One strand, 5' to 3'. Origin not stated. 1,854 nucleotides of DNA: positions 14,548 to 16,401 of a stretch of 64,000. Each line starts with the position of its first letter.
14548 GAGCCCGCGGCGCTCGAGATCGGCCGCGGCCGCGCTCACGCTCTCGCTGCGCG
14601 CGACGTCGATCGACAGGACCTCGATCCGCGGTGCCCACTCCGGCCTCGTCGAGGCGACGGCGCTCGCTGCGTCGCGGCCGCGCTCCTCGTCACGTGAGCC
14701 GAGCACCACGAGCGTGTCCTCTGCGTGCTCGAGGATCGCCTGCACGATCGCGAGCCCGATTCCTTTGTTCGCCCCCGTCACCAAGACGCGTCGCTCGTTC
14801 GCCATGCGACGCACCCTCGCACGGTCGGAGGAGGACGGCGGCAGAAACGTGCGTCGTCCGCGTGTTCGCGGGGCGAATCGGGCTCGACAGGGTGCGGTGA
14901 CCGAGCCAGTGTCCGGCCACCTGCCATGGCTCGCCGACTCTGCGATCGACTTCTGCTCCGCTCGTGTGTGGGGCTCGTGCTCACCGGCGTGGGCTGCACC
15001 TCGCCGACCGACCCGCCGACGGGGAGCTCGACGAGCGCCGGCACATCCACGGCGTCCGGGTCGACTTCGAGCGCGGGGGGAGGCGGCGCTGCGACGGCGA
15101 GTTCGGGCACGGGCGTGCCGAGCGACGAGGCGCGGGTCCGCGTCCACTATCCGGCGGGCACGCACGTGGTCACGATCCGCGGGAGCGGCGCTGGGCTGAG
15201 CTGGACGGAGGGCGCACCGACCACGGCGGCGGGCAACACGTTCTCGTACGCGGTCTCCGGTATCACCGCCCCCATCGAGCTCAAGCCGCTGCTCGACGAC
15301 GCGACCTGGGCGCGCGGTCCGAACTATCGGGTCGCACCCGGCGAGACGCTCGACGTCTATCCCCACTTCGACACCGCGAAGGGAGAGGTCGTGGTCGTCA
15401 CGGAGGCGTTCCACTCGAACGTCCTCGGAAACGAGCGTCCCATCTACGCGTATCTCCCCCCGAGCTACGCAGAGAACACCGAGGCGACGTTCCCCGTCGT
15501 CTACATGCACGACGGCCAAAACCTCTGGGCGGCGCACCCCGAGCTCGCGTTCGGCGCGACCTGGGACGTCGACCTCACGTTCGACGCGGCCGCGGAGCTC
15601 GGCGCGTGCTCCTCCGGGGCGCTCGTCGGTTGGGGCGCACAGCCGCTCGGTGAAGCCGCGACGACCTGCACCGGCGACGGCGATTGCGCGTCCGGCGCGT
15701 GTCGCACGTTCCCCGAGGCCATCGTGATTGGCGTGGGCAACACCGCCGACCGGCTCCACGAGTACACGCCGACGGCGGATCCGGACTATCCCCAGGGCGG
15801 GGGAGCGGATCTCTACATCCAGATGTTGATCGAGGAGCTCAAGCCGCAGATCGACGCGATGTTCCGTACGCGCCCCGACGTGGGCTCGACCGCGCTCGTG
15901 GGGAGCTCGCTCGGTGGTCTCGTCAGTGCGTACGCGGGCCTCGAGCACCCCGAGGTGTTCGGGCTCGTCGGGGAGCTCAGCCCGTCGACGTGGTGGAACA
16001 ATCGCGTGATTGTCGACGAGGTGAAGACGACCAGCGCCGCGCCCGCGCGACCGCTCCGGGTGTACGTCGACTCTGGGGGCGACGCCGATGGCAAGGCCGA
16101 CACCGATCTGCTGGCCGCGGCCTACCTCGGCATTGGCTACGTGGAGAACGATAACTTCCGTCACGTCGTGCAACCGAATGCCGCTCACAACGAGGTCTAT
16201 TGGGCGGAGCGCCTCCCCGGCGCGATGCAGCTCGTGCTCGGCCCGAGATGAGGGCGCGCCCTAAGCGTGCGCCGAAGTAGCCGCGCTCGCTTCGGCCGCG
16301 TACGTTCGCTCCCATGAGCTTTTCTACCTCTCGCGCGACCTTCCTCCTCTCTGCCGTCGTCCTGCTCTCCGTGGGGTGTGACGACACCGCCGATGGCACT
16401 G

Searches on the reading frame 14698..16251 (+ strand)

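Call 52: search_protein_families(library=pfam, proteins=[window:14698-16251:+], max_evalue=0.0001)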
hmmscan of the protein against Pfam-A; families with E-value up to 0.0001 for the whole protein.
window:14698-16251:+ (517 aa): 1 family
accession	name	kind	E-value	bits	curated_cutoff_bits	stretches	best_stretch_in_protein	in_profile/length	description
PF00756.26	Esterase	-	7.6e-26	91.8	22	1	337-509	54-247/251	Putative esterase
